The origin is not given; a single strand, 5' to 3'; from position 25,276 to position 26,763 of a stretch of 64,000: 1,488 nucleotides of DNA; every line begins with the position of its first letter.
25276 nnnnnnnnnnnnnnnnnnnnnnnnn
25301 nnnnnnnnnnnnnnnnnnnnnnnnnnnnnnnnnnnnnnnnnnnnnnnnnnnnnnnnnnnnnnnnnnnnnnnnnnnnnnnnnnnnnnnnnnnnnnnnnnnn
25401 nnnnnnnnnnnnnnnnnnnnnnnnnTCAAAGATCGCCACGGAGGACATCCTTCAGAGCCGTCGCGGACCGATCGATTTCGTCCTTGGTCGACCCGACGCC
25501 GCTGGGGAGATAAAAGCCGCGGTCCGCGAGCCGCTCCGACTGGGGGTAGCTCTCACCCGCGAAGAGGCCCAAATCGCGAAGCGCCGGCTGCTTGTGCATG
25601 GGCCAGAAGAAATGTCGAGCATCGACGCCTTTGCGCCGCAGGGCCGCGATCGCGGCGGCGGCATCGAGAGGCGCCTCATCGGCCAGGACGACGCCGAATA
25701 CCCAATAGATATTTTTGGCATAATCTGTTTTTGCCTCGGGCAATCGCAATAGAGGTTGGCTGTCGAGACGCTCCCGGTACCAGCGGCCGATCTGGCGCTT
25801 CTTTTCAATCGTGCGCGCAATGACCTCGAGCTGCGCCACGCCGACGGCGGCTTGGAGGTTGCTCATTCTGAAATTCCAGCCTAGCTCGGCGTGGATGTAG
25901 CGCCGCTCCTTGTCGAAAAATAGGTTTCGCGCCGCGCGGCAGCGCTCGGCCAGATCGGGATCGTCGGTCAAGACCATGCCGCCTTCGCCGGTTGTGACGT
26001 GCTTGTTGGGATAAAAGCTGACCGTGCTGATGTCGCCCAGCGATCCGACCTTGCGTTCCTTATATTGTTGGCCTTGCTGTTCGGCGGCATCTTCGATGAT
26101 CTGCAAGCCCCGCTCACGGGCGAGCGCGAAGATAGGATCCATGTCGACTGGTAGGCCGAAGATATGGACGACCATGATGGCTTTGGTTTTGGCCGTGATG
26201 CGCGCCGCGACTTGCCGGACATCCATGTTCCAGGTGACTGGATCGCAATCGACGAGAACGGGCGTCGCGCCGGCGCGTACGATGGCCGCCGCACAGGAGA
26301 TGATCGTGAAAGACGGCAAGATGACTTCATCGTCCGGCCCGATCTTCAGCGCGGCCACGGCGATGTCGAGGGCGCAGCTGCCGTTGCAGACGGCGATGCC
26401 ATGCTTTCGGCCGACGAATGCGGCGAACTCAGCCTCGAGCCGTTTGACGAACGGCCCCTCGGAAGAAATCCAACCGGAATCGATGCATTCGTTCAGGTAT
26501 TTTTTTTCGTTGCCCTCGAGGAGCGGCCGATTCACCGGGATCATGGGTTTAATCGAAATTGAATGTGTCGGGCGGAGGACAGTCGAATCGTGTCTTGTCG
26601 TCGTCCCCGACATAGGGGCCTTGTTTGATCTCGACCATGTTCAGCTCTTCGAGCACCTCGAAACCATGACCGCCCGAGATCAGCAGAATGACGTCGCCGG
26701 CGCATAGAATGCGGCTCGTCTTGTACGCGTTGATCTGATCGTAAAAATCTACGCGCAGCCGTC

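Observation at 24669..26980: Tyl1a/FdtA - TylB/FdtB - TylM1-like triad predicts a dTDP-3-(dimethyl)amino-3,6-dideoxyhexose (mycaminose-type) pathway in a proteobacterial surface-glycan locus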

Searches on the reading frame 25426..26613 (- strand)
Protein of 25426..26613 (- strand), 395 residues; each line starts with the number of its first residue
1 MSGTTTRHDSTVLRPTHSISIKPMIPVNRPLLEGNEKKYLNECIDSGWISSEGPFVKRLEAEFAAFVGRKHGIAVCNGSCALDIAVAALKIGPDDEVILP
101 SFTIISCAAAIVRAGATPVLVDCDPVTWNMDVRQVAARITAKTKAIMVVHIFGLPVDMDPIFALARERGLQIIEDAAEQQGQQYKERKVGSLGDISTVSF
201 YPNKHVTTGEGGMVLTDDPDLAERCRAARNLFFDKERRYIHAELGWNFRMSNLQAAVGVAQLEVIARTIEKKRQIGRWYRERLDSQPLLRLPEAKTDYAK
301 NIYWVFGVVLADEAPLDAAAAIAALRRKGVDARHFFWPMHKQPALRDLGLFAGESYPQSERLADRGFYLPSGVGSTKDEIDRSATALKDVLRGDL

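Call 3: search_protein_families(library=pfam, proteins=[window:25426-26613:-], max_evalue=0.01)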
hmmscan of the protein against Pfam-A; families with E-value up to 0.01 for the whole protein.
window:25426-26613:- (395 aa): 3 families
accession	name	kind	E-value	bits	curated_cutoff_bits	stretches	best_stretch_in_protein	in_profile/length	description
PF01041.23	DegT_DnrJ_EryC1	-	5.9e-108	361.7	19.8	1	33-387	4-359/360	DegT/DnrJ/EryC1/StrS aminotransferase family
PF01212.27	Beta_elim_lyase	-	4.7e-07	29.8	27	1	54-296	32-278/288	Beta-eliminating lyase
PF00155.27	Aminotran_1_2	-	8.1e-06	25.7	19.7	1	57-148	45-152/361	Aminotransferase class I and II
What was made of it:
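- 25426..26544 (-): PLP-dependent sugar aminotransferase, 372 aa, DegT family, resembling perosamine synthase. PF01041 at 362 bits (call 3).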

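Call 4: search_protein_families(library=ncbifam, proteins=[window:25426-26613:-], max_evalue=0.01)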
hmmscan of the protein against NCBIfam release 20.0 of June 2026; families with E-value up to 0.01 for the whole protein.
window:25426-26613:- (395 aa): 24 families
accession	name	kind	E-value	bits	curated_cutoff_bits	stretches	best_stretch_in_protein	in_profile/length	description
TIGR04181.1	NHT_00031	hypoth_equivalog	8.9e-92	307.7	420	1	25-372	1-359/359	LegC family aminotransferase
NF008687.0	PRK11706.1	equivalog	5.4e-69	232.7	375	1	24-370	1-353/375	dTDP-4-amino-4,6-dideoxygalactose transaminase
TIGR03588.1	PseC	equivalog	1.3e-68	231.6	423.5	1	24-390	1-379/380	UDP-4-amino-4,6-dideoxy-N-acetyl-beta-L-altrosamine transaminase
NF008658.2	PRK11658.1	equivalog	2.4e-63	214.1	631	1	24-391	4-377/379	UDP-4-amino-4-deoxy-L-arabinose aminotransferase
TIGR04427.1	PLP_DesI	equivalog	7.3e-63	213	650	1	39-387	37-379/390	dTDP-4-dehydro-6-deoxyglucose aminotransferase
TIGR02379.1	ECA_wecE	subfamily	3.8e-61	206.9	434.85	1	24-362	1-350/376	dTDP-4-amino-4,6-dideoxy-D-glucose transaminase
NF011936.0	PRK15407.1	equivalog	5.8e-60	203.2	423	2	21-229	33-248/440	lipopolysaccharide biosynthesis protein RfbH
NF005816.0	PRK07682.1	equivalog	2.1e-08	33.2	620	1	56-149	76-170/390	aminotransferase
NF004770.0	PRK06108.1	subfamily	1.3e-07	30.8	422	1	62-179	89-213/396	pyridoxal phosphate-dependent aminotransferase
NF005817.0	PRK07683.1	equivalog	3.9e-06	25.8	575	1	74-149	94-168/387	aminotransferase A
NF006569.0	PRK09082.1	subfamily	1.2e-05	24.7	420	1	61-148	82-169/386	methionine aminotransferase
NF006488.0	PRK08912.1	equivalog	1.6e-05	24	498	1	81-149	99-166/387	aminotransferase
NF005305.0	PRK06836.1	equivalog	4.3e-05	22.9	376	1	54-148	83-176/396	pyridoxal phosphate-dependent aminotransferase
NF004621.0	PRK05957.1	equivalog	6e-05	22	498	1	69-149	88-167/389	pyridoxal phosphate-dependent aminotransferase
NF009079.0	PRK12414.1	subfamily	0.00011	21.3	481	1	76-148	97-168/384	methionine aminotransferase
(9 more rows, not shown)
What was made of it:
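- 25426..26544 (-): Best NCBIfam match is the LegC family at 308 bits, below its cut-off of 420 (call 4).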

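Call 7: search_solved_structures(query=window:25426-26613:-, max_evalue=1e-20)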
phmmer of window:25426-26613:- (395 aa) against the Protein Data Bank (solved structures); distinct sequences matched with E-value up to 1e-20: 55.
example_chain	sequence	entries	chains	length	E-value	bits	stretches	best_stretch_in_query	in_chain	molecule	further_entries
3dr7_A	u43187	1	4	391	1.4e-87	297.6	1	18-391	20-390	Putative perosamine synthetase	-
3bn1_A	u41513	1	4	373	2.1e-87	297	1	19-391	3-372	Perosamine synthetase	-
3dr4_A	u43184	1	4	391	9.7e-87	294.8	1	18-391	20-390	Putative perosamine synthetase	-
7b0d_A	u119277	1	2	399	5.9e-64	219.8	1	38-387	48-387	Glutamine--scyllo-inositol transaminase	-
7b0m_AAA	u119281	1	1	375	2.9e-63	217.5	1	29-391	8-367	Sugar aminotransferase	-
3frk_A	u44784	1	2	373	3.8e-56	194.1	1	44-381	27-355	QdtB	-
2po3_A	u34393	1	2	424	5.4e-52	180.5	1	38-388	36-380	4-dehydrase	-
8gyh_B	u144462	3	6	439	6.6e-52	180.2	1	27-299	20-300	DegT/DnrJ/EryC1/StrS family aminotransferase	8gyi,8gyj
1mdo_A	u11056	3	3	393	2.7e-51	178.1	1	23-390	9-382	ArnB aminotransferase | UDP-4-amino-4-deoxy-L-arabinose--oxoglutarate aminotransferase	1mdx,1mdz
4oca_A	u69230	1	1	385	2e-50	175.3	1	23-390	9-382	UDP-4-amino-4-deoxy-L-arabinose--oxoglutarate aminotransferase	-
1o61_A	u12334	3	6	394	4.5e-49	170.8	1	29-285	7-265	aminotransferase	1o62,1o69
8sng_A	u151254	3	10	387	4.5e-49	170.8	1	20-389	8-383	UDP-4-amino-4-deoxy-L-arabinose--oxoglutarate aminotransferase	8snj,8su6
7n63_A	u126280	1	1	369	7.8e-49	170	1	40-384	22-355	Putative aminotransferase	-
8e77_A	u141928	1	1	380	8.1e-49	170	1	53-368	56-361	DegT/DnrJ/EryC1/StrS aminotransferase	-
8e75_A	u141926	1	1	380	8.1e-49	170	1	53-368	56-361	DegT/DnrJ/EryC1/StrS aminotransferase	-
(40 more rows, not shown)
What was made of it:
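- All characterised relatives of the aminotransferase found here act at C4 (calls 4, 7). The aminotransferase is in the same Pfam family as TylB, with QdtB at E 4e-56 (call 7).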

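Call 91: search_solved_structures(query=window:25426-26544:-, max_evalue=1e-60, show_alignments=2)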
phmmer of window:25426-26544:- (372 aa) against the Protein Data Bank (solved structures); distinct sequences matched with E-value up to 1e-60: 5.
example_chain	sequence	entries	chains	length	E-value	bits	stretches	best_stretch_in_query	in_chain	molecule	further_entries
3bn1_A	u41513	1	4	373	2.6e-86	293.4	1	2-368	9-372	Perosamine synthetase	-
3dr7_A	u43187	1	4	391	3.1e-86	293.2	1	2-368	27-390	Putative perosamine synthetase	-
3dr4_A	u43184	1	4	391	2.1e-85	290.4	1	2-368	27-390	Putative perosamine synthetase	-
7b0d_A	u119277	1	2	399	8.9e-64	219.3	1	17-364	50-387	Glutamine--scyllo-inositol transaminase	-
7b0m_AAA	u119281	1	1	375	2.8e-63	217.6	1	6-368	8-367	Sugar aminotransferase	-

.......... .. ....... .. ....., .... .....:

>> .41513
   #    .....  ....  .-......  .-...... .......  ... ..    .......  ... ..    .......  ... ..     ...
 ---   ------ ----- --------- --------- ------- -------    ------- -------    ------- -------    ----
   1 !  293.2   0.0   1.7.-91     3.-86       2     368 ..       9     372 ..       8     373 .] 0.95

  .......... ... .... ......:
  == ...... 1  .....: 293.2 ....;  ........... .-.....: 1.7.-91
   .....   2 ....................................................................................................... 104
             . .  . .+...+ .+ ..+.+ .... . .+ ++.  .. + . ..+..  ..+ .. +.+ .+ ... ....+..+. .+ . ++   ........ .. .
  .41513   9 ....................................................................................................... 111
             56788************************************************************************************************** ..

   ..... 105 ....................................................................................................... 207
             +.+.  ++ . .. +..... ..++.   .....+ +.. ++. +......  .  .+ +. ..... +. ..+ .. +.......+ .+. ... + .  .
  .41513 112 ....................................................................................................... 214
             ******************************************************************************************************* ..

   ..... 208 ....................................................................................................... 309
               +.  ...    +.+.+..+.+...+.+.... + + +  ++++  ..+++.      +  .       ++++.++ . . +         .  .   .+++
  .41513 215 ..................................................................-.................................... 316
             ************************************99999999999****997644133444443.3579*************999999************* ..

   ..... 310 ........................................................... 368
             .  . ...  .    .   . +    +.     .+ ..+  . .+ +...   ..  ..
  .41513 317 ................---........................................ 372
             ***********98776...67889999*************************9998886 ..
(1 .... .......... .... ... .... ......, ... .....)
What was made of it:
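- On DegT/DnrJ/EryC1 sugar aminotransferases: Lys in SFYPNK aligns with the lysine of Per in SFFGNK (call 91).
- On TylB/FdtB/QdtB-type C3 aminotransferases of dTDP-sugars: The best NCBIfam match is the LegC family (calls 4, 7, 91).
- Closest known: dTDP-mycaminose and dTDP-desosamine pathways. Different: The aminotransferase is closer to GDP-perosamine synthase than to C3 dTDP enzymes (calls 7, 91).
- The aminotransferase is about 100 bits closer to GDP-perosamine synthase than to QdtB (calls 7, 91).
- Tried and rejected: ColD-type dehydratase role for the DegT protein: rejected because the PLP lysine is present (call 91).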
